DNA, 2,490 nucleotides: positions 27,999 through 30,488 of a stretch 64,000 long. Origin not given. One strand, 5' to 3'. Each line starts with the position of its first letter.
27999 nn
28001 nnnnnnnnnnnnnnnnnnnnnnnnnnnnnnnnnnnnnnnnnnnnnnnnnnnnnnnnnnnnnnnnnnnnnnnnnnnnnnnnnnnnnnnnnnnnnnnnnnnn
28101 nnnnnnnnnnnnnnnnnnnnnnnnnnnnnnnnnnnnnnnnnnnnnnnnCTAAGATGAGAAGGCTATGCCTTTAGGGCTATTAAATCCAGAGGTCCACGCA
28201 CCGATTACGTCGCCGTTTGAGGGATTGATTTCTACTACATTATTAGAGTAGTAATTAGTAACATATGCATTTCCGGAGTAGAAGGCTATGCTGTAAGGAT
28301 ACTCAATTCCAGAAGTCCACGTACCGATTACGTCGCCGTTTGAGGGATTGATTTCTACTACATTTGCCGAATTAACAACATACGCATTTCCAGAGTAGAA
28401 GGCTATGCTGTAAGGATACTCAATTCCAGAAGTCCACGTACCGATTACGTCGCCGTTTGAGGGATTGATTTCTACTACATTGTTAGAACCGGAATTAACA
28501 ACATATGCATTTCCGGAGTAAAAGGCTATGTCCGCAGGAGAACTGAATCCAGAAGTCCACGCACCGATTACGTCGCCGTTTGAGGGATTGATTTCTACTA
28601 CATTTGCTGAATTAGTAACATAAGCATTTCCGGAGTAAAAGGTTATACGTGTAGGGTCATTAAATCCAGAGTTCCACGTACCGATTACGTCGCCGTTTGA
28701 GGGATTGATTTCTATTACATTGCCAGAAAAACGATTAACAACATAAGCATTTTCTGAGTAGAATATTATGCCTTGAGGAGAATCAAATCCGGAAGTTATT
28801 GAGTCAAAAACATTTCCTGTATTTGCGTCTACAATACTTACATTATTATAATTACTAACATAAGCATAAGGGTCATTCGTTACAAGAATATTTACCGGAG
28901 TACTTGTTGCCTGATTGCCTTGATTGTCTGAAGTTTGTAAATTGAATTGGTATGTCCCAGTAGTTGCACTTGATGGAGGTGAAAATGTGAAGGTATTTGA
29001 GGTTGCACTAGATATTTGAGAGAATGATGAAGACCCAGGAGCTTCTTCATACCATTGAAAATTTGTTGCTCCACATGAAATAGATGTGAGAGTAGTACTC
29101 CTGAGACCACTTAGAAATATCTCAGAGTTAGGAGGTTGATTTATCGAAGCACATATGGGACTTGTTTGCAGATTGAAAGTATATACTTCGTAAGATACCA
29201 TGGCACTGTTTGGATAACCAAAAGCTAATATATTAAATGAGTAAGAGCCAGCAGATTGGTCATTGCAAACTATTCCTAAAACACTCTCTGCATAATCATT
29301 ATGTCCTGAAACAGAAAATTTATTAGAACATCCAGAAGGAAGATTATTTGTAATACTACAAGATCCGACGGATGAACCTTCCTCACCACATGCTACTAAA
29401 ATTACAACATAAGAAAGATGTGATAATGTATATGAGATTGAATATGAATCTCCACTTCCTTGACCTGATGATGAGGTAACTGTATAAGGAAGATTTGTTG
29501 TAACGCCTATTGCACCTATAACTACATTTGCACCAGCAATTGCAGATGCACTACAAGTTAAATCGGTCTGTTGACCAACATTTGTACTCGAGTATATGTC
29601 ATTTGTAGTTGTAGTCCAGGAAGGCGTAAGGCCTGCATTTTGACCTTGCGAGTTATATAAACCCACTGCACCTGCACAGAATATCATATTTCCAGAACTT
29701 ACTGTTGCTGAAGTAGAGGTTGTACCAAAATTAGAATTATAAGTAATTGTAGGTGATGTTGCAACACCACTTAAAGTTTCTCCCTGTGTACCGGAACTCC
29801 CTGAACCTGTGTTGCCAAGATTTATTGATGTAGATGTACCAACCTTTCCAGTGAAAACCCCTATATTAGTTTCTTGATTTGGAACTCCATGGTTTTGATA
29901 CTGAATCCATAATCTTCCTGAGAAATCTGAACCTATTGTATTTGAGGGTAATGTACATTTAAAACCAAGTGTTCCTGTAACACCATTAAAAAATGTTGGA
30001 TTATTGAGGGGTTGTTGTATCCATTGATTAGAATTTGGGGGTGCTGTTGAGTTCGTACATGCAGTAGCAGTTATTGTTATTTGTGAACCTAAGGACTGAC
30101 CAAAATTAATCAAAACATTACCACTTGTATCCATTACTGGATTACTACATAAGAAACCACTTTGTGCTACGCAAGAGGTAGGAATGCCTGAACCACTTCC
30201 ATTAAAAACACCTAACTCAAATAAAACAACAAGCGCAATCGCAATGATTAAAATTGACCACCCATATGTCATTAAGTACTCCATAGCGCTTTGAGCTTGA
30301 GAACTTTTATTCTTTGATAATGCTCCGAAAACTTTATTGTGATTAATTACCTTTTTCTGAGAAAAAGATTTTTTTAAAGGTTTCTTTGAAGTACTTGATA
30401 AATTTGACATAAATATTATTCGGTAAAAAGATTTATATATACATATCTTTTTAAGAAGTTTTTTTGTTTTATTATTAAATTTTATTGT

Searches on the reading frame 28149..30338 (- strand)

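Call 57: search_protein_families(library=pfam, proteins=[window:28149-30338:-], max_evalue=0.01)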
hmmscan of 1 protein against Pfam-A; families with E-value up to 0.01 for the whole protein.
window:28149-30338:- (729 aa): 6 families
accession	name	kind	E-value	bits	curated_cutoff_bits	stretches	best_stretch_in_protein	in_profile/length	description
PF13360.13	PQQ_2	-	4.9e-09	36.6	27.6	1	567-671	31-141/233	Outer membrane protein assembly factor BamB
PF03413.25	PepSY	-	1.8e-06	28.6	24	0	611-635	32-60/60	Peptidase propeptide and YPEB domain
PF22352.2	K319L-like_PKD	-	7.9e-06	26.2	27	1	402-486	9-84/84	K319L-like, PKD domain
PF07262.16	CdiI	-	1.1e-05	25.8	25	0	693-718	100-125/155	CDI immunity protein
PF22834.3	Polo_box_4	-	7.8e-05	23.6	27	0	604-633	3-32/85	Polo box domain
PF19077.6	Big_13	-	0.00017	22.4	27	1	441-485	55-99/102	Bacterial Ig-like domain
